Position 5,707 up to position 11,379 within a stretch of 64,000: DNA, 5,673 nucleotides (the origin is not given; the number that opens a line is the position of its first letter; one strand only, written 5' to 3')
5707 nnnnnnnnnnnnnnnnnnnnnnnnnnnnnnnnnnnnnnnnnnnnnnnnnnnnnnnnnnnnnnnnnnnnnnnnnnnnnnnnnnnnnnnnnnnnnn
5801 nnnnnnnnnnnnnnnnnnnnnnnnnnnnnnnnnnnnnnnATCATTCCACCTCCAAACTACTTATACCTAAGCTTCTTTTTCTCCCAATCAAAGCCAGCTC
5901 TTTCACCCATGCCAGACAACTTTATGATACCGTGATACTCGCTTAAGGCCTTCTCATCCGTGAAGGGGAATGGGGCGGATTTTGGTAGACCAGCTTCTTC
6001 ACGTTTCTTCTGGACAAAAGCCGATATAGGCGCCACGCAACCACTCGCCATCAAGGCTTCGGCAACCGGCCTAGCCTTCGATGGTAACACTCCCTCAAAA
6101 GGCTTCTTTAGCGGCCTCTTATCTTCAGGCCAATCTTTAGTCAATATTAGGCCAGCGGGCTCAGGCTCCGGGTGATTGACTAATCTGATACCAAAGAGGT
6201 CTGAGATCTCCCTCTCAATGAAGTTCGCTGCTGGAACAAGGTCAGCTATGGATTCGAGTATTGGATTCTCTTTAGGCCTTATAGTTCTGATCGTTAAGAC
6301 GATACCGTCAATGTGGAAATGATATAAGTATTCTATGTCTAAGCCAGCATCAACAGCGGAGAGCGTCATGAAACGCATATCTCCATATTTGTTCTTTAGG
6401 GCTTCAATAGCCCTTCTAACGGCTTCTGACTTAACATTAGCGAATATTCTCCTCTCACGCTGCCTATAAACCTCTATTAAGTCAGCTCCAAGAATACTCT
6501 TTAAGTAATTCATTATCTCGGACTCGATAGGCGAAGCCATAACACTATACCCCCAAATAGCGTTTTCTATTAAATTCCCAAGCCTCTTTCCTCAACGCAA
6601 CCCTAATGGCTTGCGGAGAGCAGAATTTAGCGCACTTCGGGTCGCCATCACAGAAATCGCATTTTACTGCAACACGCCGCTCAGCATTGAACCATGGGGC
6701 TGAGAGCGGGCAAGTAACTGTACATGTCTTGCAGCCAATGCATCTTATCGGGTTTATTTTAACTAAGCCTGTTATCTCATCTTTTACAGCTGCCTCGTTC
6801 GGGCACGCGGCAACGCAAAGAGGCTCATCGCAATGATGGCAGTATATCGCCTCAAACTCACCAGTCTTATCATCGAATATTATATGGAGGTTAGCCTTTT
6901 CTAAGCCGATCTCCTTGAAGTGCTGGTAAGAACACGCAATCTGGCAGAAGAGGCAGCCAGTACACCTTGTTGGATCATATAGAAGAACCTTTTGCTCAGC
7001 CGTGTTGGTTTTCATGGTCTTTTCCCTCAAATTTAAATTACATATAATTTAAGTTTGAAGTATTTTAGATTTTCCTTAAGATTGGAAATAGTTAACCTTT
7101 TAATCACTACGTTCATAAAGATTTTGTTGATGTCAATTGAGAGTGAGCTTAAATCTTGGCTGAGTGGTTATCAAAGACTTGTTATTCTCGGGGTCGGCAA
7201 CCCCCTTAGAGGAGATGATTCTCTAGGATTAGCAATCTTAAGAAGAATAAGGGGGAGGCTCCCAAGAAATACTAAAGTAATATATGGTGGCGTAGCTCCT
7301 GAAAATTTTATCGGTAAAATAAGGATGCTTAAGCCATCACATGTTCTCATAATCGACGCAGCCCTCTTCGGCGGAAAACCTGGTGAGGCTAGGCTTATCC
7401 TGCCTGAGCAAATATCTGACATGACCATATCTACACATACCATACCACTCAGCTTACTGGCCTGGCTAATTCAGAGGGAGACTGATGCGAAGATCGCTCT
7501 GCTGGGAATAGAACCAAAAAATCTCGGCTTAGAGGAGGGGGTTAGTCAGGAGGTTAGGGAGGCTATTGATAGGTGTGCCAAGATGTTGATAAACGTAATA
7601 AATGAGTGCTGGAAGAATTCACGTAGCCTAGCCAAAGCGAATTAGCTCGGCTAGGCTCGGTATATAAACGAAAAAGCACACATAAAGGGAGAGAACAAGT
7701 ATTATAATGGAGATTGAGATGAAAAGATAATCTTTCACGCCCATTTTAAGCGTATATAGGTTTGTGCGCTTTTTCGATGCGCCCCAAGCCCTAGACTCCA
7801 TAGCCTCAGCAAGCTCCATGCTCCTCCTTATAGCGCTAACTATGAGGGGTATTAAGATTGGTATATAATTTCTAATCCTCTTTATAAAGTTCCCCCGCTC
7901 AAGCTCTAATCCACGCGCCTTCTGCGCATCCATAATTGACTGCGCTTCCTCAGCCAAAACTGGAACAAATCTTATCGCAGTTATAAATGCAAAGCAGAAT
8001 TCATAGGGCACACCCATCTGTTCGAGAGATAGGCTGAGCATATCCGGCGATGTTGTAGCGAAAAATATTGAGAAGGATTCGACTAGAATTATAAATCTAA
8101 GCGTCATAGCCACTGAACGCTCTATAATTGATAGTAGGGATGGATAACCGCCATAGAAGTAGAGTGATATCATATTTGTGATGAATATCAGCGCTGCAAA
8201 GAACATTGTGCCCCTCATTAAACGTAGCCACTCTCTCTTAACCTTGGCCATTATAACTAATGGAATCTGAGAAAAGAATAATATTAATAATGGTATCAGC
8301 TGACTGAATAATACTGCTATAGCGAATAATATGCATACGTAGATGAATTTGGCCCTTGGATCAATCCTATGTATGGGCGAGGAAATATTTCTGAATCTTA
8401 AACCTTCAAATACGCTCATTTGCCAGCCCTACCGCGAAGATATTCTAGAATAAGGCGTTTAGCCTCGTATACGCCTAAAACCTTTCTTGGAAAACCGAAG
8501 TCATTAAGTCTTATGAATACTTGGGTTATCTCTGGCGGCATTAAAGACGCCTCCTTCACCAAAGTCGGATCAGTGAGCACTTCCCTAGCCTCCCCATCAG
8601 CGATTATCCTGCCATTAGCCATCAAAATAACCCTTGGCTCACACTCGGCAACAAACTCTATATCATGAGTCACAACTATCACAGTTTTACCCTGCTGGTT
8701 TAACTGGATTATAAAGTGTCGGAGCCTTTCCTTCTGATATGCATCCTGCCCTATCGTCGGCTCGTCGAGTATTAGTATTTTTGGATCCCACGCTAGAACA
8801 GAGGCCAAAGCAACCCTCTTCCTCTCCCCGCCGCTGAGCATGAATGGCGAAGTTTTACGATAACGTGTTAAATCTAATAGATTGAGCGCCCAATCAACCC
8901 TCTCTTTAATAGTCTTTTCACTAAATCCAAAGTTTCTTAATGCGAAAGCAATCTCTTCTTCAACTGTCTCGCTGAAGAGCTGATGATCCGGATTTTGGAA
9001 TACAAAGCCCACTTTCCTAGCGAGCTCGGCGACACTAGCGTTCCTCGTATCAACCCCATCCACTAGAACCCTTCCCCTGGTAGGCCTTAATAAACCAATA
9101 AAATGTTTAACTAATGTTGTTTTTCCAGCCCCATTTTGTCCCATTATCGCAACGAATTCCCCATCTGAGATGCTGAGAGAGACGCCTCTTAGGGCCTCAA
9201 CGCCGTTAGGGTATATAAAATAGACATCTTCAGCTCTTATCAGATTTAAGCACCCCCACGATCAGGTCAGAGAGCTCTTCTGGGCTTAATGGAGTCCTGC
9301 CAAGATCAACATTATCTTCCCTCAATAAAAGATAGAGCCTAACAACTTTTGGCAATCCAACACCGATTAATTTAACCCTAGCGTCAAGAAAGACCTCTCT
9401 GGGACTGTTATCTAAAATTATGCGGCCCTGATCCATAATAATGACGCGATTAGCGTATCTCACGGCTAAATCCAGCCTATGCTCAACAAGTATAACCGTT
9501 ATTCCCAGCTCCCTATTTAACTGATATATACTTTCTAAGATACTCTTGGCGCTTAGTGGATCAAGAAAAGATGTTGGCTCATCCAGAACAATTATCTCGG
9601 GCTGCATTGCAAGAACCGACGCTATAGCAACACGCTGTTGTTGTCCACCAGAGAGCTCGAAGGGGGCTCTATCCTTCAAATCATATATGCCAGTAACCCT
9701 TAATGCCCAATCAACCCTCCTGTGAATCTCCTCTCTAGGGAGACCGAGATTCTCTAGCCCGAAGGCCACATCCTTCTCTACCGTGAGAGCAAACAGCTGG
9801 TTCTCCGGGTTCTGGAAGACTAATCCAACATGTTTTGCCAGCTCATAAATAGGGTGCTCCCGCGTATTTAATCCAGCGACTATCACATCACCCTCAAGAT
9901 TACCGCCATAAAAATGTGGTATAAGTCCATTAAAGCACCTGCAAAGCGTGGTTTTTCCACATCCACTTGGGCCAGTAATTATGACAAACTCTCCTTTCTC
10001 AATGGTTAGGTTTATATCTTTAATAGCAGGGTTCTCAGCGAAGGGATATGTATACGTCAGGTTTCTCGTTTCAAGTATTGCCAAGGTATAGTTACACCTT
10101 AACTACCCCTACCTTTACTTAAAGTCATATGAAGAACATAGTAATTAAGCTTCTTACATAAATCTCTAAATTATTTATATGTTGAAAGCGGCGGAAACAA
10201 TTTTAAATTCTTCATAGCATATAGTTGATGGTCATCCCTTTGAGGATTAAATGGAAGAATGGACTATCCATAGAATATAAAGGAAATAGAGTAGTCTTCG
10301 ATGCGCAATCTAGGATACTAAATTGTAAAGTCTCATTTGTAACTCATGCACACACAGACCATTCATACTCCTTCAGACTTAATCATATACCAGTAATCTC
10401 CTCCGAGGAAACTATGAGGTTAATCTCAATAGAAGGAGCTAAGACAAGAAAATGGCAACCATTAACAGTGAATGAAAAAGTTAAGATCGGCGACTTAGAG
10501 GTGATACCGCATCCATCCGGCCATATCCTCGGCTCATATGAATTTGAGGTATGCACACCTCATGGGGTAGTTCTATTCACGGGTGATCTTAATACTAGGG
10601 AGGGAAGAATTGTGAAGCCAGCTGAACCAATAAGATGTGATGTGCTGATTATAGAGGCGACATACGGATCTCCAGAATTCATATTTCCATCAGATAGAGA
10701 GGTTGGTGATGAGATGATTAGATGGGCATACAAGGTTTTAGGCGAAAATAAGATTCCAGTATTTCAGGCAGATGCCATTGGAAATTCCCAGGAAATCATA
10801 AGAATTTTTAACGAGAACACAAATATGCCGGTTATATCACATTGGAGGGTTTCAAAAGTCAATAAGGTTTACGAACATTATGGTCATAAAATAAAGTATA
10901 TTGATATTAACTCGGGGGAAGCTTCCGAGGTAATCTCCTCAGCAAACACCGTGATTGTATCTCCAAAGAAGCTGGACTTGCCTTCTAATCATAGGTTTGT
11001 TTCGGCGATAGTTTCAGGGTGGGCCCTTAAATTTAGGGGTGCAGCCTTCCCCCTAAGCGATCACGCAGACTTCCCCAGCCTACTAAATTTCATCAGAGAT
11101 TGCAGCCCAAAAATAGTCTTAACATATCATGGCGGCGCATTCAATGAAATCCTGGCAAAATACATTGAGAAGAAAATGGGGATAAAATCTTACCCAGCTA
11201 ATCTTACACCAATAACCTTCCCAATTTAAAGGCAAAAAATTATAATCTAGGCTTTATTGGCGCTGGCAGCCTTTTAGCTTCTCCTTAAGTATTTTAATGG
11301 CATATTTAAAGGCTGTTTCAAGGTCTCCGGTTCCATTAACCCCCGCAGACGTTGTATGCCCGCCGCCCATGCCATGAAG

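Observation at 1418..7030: Group-4-type [NiFe] hydrogenase core with no membrane arm, interleaved with two HdrB and one HdrC: candidate soluble H2:disulfide oxidoreductase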

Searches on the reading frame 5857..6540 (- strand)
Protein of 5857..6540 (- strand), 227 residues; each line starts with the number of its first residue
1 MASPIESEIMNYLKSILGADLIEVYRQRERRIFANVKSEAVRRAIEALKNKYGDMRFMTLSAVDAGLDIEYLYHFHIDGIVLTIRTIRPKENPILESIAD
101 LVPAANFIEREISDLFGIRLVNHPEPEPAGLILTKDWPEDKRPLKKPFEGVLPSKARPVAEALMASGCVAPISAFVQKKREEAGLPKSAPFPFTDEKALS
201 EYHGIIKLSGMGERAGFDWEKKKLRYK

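Call 3: search_protein_families(library=pfam, proteins=[window:5857-6540:-], max_evalue=0.01)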
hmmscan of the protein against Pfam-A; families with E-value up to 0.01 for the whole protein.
window:5857-6540:- (227 aa): 1 family
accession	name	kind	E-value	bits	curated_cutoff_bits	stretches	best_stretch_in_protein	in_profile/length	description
PF00329.25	Complex1_30kDa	-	2.9e-19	70.3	22.5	1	35-149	2-119/124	Respiratory-chain NADH dehydrogenase, 30 Kd subunit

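Call 4: search_protein_families(library=ncbifam, proteins=[window:5857-6540:-], max_evalue=0.01)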
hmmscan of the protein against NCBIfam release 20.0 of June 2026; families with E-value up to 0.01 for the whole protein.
window:5857-6540:- (227 aa): 15 families
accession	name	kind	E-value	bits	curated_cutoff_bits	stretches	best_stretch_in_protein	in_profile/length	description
NF040611.1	F420_dehyd_FpoC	exception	9.2e-15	54.9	220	1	8-154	5-152/158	F420H2 dehydrogenase subunit FpoC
NF004735.0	PRK06074.2-2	equivalog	1.2e-14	54.5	176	1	8-156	5-154/158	NADH-quinone oxidoreductase subunit C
TIGR01961.1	NuoC_fam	subfamily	1.5e-09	38.5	122.45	1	36-148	5-118/122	NADH (or F420H2) dehydrogenase, subunit C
NF006304.0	PRK08491.1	equivalog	1.1e-08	34.9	228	1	20-146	48-172/263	NADH-quinone oxidoreductase subunit C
NF009808.0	PRK13292.1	equivalog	4.6e-08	31.4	1156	1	72-150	302-375/791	NADH-quinone oxidoreductase subunit B/C/D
NF004737.0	PRK06074.2-4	equivalog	7.8e-08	32.4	144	1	20-148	2-124/150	NADH-quinone oxidoreductase subunit C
NF004736.0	PRK06074.2-3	equivalog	1.6e-06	27.9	239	1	22-149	32-158/183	NADH-quinone oxidoreductase subunit C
NF004730.0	PRK06074.1-1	equivalog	7e-06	26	193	1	90-125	102-137/200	NADH-quinone oxidoreductase subunit C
NF009141.0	PRK12494.1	equivalog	1.1e-05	25.3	175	1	84-138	103-155/175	NAD(P)H-quinone oxidoreductase subunit J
NF004733.0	PRK06074.1-5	equivalog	3.2e-05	23.7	225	1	70-126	74-131/203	NADH-quinone oxidoreductase subunit C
NF004738.0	PRK06074.2-5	equivalog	3.4e-05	23.6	198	1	19-120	17-123/174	NADH-quinone oxidoreductase subunit C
NF008728.0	PRK11742.1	equivalog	3.4e-05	22.4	840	1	88-148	116-172/598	NADH-quinone oxidoreductase subunit C/D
NF005832.0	PRK07735.1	equivalog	6.2e-05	22.4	431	1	85-148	364-423/430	NADH-quinone oxidoreductase subunit C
NF005856.0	PRK07785.1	equivalog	0.00014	21.8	224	1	82-137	160-213/246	NADH-quinone oxidoreductase subunit C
NF004732.0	PRK06074.1-4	equivalog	0.00017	21.4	376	1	82-125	132-176/250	NADH-quinone oxidoreductase subunit C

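Call 36: search_solved_structures(query=window:5857-6540:-, max_evalue=0.01, show_alignments=1)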
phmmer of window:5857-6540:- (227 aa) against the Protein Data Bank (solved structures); distinct sequences matched with E-value up to 0.01: 27.
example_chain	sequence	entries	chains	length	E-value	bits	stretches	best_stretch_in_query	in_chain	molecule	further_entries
2fug_5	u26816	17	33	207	1.2e-07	35.1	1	78-148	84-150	NADH-quinone oxidoreductase chain 5 | NADH-QUINONE OXIDOREDUCTASE SUBUNIT 5 | NADH-quinone oxidoreductase subunit C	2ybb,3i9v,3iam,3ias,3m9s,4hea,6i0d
5b3p_A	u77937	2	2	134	3.9e-07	33.4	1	78-125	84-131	NADH-quinone oxidoreductase subunit 5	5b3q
6cfw_K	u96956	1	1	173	1.3e-05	28.5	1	31-152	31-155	Membrane-bound hydrogenase subunit beta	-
7z0s_E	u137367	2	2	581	2e-05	27.9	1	72-147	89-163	Formate hydrogenlyase subunit 5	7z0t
8zo8_S3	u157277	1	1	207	5.5e-05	26.4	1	83-148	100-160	NADH dehydrogenase [ubiquinone] iron-sulfur protein 3, mitochondrial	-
7v2c_P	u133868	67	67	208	5.6e-05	26.4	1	83-148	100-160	NADH dehydrogenase [ubiquinone] iron-sulfur protein 3, mitochondrial | Complex I-30kD | NADH-ubiquinone oxidoreductase 30 kDa subunit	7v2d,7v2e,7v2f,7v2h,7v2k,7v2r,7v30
7zd6_5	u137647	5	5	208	6.7e-05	26.1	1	84-148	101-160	NADH dehydrogenase [ubiquinone] iron-sulfur protein 3, mitochondrial | Complex I-30kD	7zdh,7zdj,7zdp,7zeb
5lc5_C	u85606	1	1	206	8.1e-05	25.8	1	84-148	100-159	NADH dehydrogenase [ubiquinone] iron-sulfur protein 3, mitochondrial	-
5lnk_5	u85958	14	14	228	8.1e-05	25.8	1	84-148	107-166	Mitochondrial complex I, 30 kDa subunit | NADH:ubiquinone oxidoreductase core subunit S3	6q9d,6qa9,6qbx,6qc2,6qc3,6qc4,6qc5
6g2j_C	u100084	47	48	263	8.1e-05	25.8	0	84-148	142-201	NADH dehydrogenase [ubiquinone] iron-sulfur protein 3, mitochondrial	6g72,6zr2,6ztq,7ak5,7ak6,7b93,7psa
9w2u_C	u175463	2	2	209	8.2e-05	25.8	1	84-148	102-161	NADH dehydrogenase [ubiquinone] iron-sulfur protein 3, mitochondrial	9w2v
5gpn_W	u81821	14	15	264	9.9e-05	25.6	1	84-148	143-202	NADH dehydrogenase [ubiquinone] iron-sulfur protein 3 | NADH dehydrogenase [ubiquinone] iron-sulfur protein 3, mitochondrial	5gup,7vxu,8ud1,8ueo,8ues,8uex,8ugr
5ldw_C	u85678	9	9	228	0.0001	25.5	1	84-148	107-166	NADH dehydrogenase [ubiquinone] iron-sulfur protein 3, mitochondrial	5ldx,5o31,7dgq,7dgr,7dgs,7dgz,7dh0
6zk9_5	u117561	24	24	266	0.00012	25.2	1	84-148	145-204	NADH:ubiquinone oxidoreductase core subunit S3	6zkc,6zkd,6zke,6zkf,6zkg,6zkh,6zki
5odc_C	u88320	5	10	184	0.00013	25.2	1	160-225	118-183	Heterodisulfide reductase, subunit C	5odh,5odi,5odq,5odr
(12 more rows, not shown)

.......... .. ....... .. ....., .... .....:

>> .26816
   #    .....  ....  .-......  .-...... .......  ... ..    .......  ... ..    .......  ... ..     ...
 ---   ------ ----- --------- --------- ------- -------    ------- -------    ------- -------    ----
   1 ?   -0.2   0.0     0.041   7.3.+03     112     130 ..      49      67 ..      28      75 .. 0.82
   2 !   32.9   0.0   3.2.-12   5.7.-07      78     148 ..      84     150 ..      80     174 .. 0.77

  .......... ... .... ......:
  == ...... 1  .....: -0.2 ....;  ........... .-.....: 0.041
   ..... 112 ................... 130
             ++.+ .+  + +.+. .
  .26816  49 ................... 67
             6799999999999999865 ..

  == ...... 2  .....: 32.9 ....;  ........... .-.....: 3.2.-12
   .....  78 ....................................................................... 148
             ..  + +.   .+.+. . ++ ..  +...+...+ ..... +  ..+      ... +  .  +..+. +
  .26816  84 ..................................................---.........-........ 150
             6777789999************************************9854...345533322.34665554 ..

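Call 56: search_solved_structures(query=A3, max_evalue=0.01, show_alignments=0)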
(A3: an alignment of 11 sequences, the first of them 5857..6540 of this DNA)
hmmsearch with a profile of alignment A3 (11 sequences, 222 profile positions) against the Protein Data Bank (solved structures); distinct sequences matched with E-value up to 0.01: 51.
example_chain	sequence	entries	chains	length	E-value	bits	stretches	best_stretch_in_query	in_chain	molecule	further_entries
6u8y_K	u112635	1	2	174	5.1e-16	62.2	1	4-144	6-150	NADH dehydrogenase subunit C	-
7z0s_E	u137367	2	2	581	1.7e-14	57.2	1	69-142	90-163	Formate hydrogenlyase subunit 5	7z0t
8qby_C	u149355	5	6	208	7.1e-14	55.1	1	40-143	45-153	NADH-quinone oxidoreductase subunit C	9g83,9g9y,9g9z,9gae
2fug_5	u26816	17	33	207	1.3e-13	54.3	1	75-142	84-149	NADH-quinone oxidoreductase chain 5 | NADH-QUINONE OXIDOREDUCTASE SUBUNIT 5 | NADH-quinone oxidoreductase subunit C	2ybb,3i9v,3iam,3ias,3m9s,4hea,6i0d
9taj_C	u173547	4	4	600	7.6e-13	51.8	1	65-142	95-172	NADH-quinone oxidoreductase subunit C/D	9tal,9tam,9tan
7p61_C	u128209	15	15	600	7.6e-13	51.8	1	65-142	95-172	NADH-quinone oxidoreductase subunit C/D | NADH-quinone oxidoreductase subunit CD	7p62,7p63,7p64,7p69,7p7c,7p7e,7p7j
7awt_D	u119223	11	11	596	7.6e-13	51.8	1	65-142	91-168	NADH-quinone oxidoreductase subunit C/D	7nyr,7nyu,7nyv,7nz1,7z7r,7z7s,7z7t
6cfw_K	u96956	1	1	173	2.2e-12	50.3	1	1-149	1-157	Membrane-bound hydrogenase subunit beta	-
8e73_S3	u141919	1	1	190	1.7e-11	47.4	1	65-148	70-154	NDUS3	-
7ar7_C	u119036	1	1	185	1.7e-11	47.3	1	65-148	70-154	NADH dehydrogenase [ubiquinone] iron-sulfur protein 3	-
7a23_F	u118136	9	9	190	1.8e-11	47.3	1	65-148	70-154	Nad9m | NADH dehydrogenase [ubiquinone] iron-sulfur protein 3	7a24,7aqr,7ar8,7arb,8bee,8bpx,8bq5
6hum_J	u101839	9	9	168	2.8e-11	46.7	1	78-142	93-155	NAD(P)H-quinone oxidoreductase subunit J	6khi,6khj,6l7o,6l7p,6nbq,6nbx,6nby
7arc_C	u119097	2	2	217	3.4e-11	46.4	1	53-143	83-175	ND9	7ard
7zm7_G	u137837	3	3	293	4.5e-11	46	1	57-143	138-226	NADH-ubiquinone oxidoreductase 30.4 kDa subunit-like protein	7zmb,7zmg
5odc_C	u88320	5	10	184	6.8e-11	45.4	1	143-220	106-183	Heterodisulfide reductase, subunit C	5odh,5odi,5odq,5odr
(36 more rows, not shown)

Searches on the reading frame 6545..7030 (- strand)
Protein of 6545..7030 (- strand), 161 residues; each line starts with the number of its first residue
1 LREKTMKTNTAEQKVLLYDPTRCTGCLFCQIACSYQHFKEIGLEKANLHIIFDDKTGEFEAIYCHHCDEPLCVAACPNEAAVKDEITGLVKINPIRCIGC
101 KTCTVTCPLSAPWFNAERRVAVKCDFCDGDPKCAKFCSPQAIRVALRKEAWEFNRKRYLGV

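Call 3: search_protein_families(library=pfam, proteins=[window:6545-7030:-], max_evalue=0.01)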
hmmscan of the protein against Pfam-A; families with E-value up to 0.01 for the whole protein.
window:6545-7030:- (161 aa): 9 families
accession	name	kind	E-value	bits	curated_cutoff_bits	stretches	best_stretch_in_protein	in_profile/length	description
PF13247.11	Fer4_11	-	1.3e-13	51.4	26.2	1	59-143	5-96/100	4Fe-4S dicluster domain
PF12838.12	Fer4_7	-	1.2e-10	42.1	27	3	64-109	2-50/52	4Fe-4S dicluster domain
PF12837.12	Fer4_6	-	4.4e-10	39.4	25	2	18-36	4-22/24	4Fe-4S binding domain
PF13237.11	Fer4_10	-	5.5e-09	36.3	25.5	2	17-77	3-53/53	4Fe-4S dicluster domain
PF13187.11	Fer4_9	-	2e-07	31.4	27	2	63-109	1-49/52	4Fe-4S dicluster domain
PF12797.12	Fer4_2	-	3.6e-07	30.2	24.5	2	90-108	3-21/22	4Fe-4S binding domain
PF00037.32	Fer4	-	5.4e-06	26.4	21.1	2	90-111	1-22/24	4Fe-4S binding domain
PF14697.11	Fer4_21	-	2.2e-05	24.9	35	1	92-143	3-58/59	4Fe-4S dicluster domain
PF12800.12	Fer4_4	-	4.2e-05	24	24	1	96-108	3-15/17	4Fe-4S binding domain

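Call 4: search_protein_families(library=ncbifam, proteins=[window:6545-7030:-], max_evalue=0.01)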
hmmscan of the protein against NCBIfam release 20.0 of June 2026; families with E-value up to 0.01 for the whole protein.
window:6545-7030:- (161 aa): 47 families (the best 25 are shown)
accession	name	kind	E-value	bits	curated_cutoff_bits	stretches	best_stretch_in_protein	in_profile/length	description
NF045766.1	PhenlGlyoxDHPadI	equivalog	1.6e-25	89.8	700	1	13-145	4-136/443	NADH-dependent phenylglyoxylate dehydrogenase subunit beta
TIGR02951.1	DMSO_dmsB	equivalog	3.9e-22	79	214.1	1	16-143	4-149/161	DMSO/selenate family reductase complex B subunit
NF008134.0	PRK10882.1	equivalog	5.1e-21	75.1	263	2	63-148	112-209/329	hydrogenase 2 operon protein HybA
TIGR03149.1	cyt_nit_nrfC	equivalog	5.2e-19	68.5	377.6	1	10-128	35-158/225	cytochrome c nitrite reductase Fe-S protein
NF009408.0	PRK12769.1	equivalog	3e-17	62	1003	1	16-154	5-154/659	formate-dependent uric acid utilization protein AegA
NF009451.0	PRK12809.1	equivalog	1.4e-16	59.9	1154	1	14-145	3-137/639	formate-dependent uric acid utilization protein YgfT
NF038355.1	FDH3_beta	equivalog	2.1e-16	60.5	240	1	16-133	5-127/180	formate dehydrogenase FDH3 subunit beta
TIGR01582.1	FDH-beta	equivalog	3.2e-16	59.3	334.7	1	63-156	92-191/283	formate dehydrogenase subunit beta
NF007382.0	PRK09898.1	equivalog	2.1e-15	56.8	213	1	10-145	55-201/208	ferredoxin-like protein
NF045797.1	DsrO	equivalog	7.4e-15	55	200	1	61-117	100-155/235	sulfate reduction electron transfer complex DsrMKJOP subunit DsrO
NF011569.0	PRK14993.1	equivalog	9.7e-15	54.7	416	1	11-127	41-162/244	tetrathionate reductase subunit TtrB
NF045715.1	sulf_resp_HmcB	equivalog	4.5e-14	52.2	420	1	57-157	100-208/307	sulfate respiration complex iron-sulfur protein HmcB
TIGR03478.1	DMSO_red_II_bet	subfamily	1e-13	51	480.7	1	63-142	130-215/321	DMSO reductase family type II enzyme, iron-sulfur subunit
NF007658.0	PRK10330.1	equivalog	1.6e-12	47.3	260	1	15-111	4-103/181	electron transport protein HydN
NF042979.1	EthbenzDh_ebdB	equivalog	6.1e-11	41.8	740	1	61-127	150-216/354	ethylbenzene dehydrogenase subunit beta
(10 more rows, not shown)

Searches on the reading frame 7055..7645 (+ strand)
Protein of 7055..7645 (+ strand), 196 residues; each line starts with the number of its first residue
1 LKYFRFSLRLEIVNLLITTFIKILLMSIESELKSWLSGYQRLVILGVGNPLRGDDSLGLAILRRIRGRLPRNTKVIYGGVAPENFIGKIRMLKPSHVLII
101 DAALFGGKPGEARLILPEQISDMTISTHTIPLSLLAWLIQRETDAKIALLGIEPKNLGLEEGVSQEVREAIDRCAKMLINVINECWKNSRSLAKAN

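Call 3: search_protein_families(library=pfam, proteins=[window:7055-7645:+], max_evalue=0.01)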
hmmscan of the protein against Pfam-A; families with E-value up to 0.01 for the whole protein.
window:7055-7645:+ (196 aa): 1 family
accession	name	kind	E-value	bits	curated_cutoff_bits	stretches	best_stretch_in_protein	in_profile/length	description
PF01750.23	HycI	-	3.8e-18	66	23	1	68-180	12-129/130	Hydrogenase maturation protease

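Call 4: search_protein_families(library=ncbifam, proteins=[window:7055-7645:+], max_evalue=0.01)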
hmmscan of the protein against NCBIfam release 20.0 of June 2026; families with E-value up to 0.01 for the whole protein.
window:7055-7645:+ (196 aa): 7 families
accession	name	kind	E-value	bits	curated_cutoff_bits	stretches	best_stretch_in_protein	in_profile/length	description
TIGR00142.1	hycI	equivalog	6e-39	133.1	119.1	1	42-184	1-144/146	hydrogenase maturation peptidase HycI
TIGR00072.1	hydrog_prot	superfamily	3e-31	108.4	47.45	1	43-181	1-144/145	hydrogenase maturation protease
TIGR00130.1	frhD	equivalog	1.8e-14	54.1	134.95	1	40-183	3-152/153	coenzyme F420-reducing hydrogenase, FrhD protein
NF007777.0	PRK10466.1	equivalog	1.2e-11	44.6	190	1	41-184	2-151/164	HyaD/HybD family hydrogenase maturation endopeptidase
TIGR00140.1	hupD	subfamily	2.5e-11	43.7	151.8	1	43-184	2-149/151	HyaD/HybD family hydrogenase maturation endopeptidase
NF007616.0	PRK10264.1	equivalog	1.2e-09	38.1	261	1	40-165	4-135/195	hydrogenase 1 maturation protease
NF045519.1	NiFeSe_H2_mat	exception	7.5e-05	22.6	190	1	40-182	1-147/152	NiFeSe hydrogenase maturation protease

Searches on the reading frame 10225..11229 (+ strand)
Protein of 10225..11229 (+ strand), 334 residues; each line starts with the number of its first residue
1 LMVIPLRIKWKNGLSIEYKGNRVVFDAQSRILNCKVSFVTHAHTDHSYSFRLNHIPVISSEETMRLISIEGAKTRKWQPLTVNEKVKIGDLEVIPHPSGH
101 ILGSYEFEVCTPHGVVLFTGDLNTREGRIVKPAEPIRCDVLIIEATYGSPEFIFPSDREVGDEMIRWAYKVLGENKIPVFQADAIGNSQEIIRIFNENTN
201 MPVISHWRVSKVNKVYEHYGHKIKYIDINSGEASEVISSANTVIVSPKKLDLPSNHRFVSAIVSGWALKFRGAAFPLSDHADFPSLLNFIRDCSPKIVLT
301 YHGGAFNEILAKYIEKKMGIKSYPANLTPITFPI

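Call 54: search_protein_families(library=pfam, proteins=[window:10225-11229:+], max_evalue=0.001)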
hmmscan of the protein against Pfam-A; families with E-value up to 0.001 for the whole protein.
window:10225-11229:+ (334 aa): 2 families
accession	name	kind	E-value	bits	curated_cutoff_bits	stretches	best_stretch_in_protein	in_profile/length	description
PF12706.13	Lactamase_B_2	-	3.7e-05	23.8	27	1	38-177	35-196/200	Beta-lactamase superfamily domain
PF07521.17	RMMBL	-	8.5e-05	22.9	21.6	1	276-322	12-60/63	Zn-dependent metallo-hydrolase RNA specificity domain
